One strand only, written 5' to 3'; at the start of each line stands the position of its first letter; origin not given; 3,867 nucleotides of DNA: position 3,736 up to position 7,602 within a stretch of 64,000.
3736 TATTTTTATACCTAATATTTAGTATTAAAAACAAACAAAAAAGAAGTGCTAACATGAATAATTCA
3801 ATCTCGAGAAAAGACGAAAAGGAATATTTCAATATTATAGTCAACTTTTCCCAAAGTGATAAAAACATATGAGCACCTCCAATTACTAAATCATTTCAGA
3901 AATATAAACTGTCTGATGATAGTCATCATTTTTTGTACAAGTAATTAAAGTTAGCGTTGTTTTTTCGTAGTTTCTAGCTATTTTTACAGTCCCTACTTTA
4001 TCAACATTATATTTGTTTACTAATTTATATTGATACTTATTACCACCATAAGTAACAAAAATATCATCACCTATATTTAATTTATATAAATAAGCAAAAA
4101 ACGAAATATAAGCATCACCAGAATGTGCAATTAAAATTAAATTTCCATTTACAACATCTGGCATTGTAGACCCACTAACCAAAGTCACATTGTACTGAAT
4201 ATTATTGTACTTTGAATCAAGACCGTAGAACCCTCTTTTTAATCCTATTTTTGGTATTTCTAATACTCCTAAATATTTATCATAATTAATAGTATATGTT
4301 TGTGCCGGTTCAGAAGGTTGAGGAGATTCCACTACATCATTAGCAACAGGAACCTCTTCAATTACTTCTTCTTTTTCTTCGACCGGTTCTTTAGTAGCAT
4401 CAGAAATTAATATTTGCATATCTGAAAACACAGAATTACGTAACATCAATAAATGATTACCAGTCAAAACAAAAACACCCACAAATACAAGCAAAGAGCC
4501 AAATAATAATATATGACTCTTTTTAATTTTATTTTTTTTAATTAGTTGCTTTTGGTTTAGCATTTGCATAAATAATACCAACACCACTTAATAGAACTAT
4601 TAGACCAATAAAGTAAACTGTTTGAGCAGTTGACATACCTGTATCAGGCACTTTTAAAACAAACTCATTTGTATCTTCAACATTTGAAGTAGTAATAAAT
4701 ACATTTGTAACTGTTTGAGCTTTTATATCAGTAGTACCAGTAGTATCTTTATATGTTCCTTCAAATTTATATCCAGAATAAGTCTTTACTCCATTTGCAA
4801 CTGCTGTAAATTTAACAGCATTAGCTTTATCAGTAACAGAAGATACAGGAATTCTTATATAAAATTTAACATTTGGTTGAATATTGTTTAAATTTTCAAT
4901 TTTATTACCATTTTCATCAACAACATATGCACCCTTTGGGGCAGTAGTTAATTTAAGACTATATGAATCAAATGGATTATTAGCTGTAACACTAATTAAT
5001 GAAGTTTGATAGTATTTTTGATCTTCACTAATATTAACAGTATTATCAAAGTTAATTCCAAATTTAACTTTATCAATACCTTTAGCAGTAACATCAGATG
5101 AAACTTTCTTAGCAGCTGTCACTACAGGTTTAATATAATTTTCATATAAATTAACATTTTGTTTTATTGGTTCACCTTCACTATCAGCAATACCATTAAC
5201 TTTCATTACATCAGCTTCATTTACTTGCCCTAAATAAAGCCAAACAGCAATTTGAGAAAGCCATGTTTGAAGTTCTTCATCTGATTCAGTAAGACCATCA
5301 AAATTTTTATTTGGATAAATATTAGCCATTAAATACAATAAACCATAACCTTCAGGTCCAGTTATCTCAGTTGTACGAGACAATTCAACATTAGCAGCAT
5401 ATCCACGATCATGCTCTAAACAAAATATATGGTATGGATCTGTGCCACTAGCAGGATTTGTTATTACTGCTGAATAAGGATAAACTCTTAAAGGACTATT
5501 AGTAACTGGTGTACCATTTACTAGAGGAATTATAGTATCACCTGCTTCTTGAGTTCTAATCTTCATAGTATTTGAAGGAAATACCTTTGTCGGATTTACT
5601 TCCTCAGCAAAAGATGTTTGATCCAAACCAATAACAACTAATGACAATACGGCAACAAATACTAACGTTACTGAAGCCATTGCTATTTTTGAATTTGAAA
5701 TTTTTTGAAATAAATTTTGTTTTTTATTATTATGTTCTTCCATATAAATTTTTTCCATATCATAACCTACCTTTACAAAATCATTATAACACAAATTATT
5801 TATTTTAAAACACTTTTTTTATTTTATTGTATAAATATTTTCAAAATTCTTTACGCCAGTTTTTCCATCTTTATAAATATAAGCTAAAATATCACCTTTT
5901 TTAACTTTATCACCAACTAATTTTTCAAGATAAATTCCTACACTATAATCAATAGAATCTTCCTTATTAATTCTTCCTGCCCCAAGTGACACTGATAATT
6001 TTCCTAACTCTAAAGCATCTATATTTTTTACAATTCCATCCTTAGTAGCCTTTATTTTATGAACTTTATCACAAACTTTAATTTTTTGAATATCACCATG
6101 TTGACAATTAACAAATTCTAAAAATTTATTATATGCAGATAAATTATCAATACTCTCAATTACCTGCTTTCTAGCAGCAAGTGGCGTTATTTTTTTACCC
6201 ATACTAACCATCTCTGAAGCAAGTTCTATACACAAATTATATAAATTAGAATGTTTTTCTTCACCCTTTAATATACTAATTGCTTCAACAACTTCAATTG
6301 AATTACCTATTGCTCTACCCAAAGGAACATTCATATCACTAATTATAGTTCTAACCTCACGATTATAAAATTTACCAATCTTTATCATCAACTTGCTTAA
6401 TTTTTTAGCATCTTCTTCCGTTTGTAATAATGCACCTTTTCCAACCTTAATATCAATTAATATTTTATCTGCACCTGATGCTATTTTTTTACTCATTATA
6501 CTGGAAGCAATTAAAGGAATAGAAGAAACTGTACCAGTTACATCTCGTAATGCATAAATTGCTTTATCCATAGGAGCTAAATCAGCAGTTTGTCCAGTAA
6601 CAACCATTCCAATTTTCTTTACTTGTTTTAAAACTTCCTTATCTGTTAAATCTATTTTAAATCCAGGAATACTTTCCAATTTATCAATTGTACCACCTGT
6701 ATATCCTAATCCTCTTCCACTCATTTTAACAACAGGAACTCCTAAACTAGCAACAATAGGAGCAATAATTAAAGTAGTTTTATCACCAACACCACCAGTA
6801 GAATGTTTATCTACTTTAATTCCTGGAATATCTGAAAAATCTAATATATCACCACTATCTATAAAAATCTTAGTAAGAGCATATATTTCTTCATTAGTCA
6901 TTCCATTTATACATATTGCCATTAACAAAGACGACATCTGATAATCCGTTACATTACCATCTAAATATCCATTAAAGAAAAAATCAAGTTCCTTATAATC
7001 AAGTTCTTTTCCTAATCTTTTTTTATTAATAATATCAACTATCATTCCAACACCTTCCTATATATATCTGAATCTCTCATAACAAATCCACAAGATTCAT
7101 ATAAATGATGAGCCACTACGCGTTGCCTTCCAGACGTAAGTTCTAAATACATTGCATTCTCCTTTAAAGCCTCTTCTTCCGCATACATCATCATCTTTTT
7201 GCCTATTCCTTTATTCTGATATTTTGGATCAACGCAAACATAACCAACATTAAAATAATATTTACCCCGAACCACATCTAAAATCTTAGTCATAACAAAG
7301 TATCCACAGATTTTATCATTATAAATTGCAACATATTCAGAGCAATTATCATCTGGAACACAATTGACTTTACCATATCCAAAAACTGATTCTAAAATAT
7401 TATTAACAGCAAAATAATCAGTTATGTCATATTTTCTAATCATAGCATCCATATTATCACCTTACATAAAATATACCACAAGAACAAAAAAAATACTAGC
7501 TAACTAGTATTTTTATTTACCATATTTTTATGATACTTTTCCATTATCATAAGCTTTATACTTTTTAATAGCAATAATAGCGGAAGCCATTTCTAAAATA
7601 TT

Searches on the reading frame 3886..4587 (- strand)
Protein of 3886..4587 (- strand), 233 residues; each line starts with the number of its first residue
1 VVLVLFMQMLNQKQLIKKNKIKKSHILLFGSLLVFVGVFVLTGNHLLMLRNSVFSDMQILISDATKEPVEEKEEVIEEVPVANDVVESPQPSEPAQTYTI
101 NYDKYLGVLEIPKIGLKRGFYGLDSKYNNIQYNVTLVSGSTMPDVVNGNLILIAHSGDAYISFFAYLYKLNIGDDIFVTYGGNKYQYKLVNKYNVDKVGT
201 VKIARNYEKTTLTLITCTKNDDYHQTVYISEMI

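Call 89: search_protein_families(library=pfam, proteins=[window:3886-4587:-], max_evalue=0.001)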
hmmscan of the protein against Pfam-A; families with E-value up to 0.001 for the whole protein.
window:3886-4587:- (233 aa): 1 family
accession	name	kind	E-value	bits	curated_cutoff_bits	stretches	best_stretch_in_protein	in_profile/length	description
PF04203.18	Sortase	-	1.6e-15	57.4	26.6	1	109-225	1-116/125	Sortase domain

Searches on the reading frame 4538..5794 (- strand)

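Call 89: search_protein_families(library=pfam, proteins=[window:4538-5794:-], max_evalue=0.001)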
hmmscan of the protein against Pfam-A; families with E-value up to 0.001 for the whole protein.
window:4538-5794:- (418 aa): 1 family
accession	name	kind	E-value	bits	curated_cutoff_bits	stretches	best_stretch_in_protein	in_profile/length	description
PF08341.16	TED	-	0.00094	20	22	0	123-203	2-75/102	Thioester domain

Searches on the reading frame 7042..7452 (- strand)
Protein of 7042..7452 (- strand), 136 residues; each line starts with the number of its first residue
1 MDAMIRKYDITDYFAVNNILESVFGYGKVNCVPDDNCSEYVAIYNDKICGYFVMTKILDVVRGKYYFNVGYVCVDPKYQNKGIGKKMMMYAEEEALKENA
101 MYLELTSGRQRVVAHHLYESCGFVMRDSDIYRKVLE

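Call 89: search_protein_families(library=pfam, proteins=[window:7042-7452:-], max_evalue=0.001)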
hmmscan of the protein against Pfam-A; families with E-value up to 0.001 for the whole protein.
window:7042-7452:- (136 aa): 4 families
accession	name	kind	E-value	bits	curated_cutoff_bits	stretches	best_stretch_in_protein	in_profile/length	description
PF13508.13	Acetyltransf_7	-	1.8e-15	57.5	27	1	40-124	6-83/84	Acetyltransferase (GNAT) domain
PF00583.31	Acetyltransf_1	-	2.5e-15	57.2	20.7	1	33-123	29-116/116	Acetyltransferase (GNAT) family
PF13673.13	Acetyltransf_10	-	2.3e-10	41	23.6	1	38-132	23-116/128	Acetyltransferase (GNAT) domain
PF13527.13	Acetyltransf_9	-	4.7e-05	23.8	25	1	7-106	4-112/127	Acetyltransferase (GNAT) domain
